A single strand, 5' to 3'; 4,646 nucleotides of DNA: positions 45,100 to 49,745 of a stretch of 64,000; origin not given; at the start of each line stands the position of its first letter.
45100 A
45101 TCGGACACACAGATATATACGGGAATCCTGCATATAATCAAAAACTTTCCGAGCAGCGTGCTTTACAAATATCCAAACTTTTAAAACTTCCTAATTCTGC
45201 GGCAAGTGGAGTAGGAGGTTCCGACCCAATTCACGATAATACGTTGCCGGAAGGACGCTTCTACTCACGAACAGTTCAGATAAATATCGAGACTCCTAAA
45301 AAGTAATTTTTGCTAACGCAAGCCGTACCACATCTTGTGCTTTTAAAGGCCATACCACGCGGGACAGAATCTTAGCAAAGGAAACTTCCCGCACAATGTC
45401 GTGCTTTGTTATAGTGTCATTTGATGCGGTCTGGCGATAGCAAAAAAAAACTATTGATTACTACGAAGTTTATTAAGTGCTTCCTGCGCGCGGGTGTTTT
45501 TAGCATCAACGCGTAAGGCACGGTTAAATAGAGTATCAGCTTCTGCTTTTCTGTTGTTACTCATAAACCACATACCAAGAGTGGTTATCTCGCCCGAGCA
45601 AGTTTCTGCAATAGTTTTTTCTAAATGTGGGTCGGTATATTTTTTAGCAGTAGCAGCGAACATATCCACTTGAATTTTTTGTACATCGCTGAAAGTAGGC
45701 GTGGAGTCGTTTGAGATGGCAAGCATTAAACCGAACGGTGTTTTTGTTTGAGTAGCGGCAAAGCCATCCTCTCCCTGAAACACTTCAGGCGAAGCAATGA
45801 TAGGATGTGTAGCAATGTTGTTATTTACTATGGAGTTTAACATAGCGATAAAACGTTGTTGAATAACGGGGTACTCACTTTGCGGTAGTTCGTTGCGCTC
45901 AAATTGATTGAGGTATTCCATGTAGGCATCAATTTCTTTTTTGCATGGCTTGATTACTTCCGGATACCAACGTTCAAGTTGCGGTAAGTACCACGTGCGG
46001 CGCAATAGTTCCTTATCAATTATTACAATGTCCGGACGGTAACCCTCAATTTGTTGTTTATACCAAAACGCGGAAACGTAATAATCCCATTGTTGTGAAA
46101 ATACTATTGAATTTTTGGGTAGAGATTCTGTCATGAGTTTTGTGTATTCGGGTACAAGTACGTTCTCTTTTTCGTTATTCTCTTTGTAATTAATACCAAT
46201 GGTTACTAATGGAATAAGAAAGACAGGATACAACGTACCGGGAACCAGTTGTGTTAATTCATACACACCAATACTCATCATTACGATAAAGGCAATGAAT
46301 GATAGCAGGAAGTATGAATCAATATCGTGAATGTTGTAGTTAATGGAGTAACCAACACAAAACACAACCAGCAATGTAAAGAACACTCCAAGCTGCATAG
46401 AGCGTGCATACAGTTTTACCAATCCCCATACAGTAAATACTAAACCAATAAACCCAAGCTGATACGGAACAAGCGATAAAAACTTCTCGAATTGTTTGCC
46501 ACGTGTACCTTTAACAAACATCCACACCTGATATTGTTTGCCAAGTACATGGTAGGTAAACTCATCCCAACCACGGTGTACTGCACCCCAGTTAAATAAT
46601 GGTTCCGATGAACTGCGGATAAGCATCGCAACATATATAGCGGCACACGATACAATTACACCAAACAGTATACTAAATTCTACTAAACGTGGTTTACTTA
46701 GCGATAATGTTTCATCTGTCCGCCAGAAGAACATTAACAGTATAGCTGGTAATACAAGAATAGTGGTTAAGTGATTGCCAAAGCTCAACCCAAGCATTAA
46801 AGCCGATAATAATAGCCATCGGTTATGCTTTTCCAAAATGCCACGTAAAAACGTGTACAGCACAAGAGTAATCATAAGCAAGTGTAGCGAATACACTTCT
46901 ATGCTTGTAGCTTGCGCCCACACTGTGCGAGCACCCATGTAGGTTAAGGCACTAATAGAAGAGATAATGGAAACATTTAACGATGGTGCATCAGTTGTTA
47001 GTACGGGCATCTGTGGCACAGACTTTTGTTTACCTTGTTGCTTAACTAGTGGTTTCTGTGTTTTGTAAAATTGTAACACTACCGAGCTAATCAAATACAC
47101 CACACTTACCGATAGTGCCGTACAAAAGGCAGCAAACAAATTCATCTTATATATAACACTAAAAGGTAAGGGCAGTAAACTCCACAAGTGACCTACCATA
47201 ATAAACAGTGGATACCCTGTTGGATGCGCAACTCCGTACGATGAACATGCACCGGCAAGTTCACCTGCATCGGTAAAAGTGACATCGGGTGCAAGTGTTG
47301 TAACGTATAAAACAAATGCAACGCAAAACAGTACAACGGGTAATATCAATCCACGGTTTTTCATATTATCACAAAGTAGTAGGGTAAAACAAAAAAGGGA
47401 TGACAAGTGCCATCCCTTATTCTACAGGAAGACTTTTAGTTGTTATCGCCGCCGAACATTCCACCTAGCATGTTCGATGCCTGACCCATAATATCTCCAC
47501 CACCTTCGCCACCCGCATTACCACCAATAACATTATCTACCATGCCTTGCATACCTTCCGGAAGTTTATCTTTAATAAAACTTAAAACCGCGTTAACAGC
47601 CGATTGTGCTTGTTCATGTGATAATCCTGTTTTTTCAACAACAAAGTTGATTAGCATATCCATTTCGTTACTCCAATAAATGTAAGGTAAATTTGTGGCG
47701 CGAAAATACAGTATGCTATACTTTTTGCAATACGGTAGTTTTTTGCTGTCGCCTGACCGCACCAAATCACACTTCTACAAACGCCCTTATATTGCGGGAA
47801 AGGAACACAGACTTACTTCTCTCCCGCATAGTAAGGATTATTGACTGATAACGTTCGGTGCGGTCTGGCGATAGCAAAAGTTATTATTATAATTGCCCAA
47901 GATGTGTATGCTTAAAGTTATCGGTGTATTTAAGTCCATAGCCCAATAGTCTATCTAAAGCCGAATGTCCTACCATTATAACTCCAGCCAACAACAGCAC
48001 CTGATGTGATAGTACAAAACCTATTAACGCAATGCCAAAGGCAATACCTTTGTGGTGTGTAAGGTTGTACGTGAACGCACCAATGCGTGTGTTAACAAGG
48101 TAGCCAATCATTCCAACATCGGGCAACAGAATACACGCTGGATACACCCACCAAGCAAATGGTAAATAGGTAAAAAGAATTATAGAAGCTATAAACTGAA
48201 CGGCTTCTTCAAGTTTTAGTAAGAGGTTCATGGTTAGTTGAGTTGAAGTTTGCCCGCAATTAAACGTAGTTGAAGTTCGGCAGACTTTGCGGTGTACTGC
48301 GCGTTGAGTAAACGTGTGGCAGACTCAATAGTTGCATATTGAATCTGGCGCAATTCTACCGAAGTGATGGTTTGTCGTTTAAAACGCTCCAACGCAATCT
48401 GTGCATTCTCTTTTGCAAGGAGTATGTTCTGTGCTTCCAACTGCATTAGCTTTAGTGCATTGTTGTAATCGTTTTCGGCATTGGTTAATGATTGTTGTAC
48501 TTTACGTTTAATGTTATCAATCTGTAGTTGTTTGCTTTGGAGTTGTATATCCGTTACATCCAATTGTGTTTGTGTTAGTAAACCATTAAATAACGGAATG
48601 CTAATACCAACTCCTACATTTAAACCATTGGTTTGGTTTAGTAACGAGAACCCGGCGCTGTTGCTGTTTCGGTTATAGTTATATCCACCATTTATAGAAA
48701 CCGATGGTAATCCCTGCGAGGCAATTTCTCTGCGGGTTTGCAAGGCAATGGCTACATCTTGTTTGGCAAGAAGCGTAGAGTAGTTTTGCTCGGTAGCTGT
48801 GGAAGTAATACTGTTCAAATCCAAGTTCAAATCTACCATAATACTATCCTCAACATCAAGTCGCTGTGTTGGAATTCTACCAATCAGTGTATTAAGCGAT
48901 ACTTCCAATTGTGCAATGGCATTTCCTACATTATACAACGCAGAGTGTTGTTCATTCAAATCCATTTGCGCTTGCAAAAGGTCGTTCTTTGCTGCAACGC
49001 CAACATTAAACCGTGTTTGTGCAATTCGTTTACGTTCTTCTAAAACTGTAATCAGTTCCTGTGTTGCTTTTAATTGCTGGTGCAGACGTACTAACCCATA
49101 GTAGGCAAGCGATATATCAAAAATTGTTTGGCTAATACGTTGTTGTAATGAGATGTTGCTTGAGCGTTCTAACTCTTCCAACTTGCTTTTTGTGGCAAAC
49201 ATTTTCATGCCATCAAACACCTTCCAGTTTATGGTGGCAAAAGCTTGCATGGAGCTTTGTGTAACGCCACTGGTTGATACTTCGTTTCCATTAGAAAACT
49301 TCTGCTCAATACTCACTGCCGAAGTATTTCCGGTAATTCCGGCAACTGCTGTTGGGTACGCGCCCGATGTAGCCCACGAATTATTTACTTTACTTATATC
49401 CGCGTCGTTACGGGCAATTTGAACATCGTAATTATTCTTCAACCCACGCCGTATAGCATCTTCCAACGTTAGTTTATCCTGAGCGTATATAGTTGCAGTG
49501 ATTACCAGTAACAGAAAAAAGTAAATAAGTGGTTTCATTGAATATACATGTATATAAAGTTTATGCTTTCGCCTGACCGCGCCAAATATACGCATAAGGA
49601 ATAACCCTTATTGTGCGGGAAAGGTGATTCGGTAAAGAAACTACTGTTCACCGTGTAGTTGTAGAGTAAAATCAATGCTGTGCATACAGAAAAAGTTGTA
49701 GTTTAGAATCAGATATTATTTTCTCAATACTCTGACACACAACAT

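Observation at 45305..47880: Head-to-head element pairs form MITE-like palindromes of about 140 bp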

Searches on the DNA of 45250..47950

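Call 25: search_rna_families(source=window, start=45250, end=47950, threshold=evalue, max_evalue=10, show_alignments=3)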
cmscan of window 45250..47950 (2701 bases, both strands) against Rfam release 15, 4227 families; matches with E-value up to 10: 3.
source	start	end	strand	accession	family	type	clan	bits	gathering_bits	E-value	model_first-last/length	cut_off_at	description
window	46788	46824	-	RF01648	ceN65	Gene; snRNA; snoRNA; CD-box;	-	18.5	48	0.98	1-65/65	no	Caenorhabditis snoRNA ceN65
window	45833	45854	+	RF01335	CRISPR-DR22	Gene; CRISPR;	-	15.7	50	7.8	1-36/36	no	CRISPR RNA direct repeat element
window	45746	45774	-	RF01119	sR32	Gene; snRNA; snoRNA; CD-box;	-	12.2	40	4.9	1-57/57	no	Small nucleolar RNA sR32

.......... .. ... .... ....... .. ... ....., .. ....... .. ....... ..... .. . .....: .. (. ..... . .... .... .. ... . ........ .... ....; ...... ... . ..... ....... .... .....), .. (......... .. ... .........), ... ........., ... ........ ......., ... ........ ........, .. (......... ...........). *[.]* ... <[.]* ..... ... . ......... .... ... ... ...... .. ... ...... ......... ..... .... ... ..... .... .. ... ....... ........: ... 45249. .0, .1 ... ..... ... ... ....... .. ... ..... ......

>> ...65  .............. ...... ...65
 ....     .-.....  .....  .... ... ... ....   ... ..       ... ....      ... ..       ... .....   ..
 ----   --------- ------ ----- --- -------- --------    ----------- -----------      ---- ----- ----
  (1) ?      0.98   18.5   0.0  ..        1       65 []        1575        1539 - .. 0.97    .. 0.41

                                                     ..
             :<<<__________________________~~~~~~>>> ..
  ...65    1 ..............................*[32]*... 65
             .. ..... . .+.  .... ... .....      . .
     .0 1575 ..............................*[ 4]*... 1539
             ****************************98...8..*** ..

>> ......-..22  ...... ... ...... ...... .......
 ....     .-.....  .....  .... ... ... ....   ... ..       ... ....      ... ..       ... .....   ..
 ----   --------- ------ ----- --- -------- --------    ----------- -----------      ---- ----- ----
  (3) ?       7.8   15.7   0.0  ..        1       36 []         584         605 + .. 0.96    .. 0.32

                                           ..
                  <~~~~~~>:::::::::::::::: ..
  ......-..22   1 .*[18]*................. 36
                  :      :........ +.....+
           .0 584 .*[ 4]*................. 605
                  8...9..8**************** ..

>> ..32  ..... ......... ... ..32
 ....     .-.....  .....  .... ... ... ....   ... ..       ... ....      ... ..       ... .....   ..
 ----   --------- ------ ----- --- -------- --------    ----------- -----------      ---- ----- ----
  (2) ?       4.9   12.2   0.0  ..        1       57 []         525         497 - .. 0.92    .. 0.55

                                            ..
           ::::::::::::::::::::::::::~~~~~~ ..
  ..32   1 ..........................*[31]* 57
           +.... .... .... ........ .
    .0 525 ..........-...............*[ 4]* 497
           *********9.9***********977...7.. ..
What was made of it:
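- On Any Rfam RNA family: Nothing falls on the elements at E<=10 in 45250-47950 (call 25).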

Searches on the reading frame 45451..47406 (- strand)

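Call 11: search_protein_families(library=pfam, proteins=[window:45451-47406:-])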
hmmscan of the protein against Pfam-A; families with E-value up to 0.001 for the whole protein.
window:45451-47406:- (651 aa): 2 families
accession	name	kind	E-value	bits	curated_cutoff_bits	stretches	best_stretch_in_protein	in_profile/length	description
PF11028.14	TMEM260-like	-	5.9e-37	127.6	24.2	1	46-233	1-177/179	Protein O-mannosyl-transferase TMEM260-like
PF13231.12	PMT_2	-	5.5e-05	23.9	26.1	1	151-253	54-155/160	Dolichyl-phosphate-mannose-protein mannosyltransferase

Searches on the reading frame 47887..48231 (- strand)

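Call 11: search_protein_families(library=pfam, proteins=[window:47887-48231:-])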
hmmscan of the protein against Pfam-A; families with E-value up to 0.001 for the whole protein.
window:47887-48231:- (114 aa): 1 family
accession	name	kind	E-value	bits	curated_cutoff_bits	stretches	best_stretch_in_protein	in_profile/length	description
PF14079.11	DUF4260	-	1.9e-43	147.5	27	1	3-113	2-112/113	Domain of unknown function (DUF4260)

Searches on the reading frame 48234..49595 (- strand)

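Call 11: search_protein_families(library=pfam, proteins=[window:48234-49595:-])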
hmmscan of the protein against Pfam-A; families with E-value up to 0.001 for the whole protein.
window:48234-49595:- (453 aa): 1 family
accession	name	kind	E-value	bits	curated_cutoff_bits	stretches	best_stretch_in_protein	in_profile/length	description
PF02321.23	OEP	-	3.4e-47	161.1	22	2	264-447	5-186/187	Outer membrane efflux protein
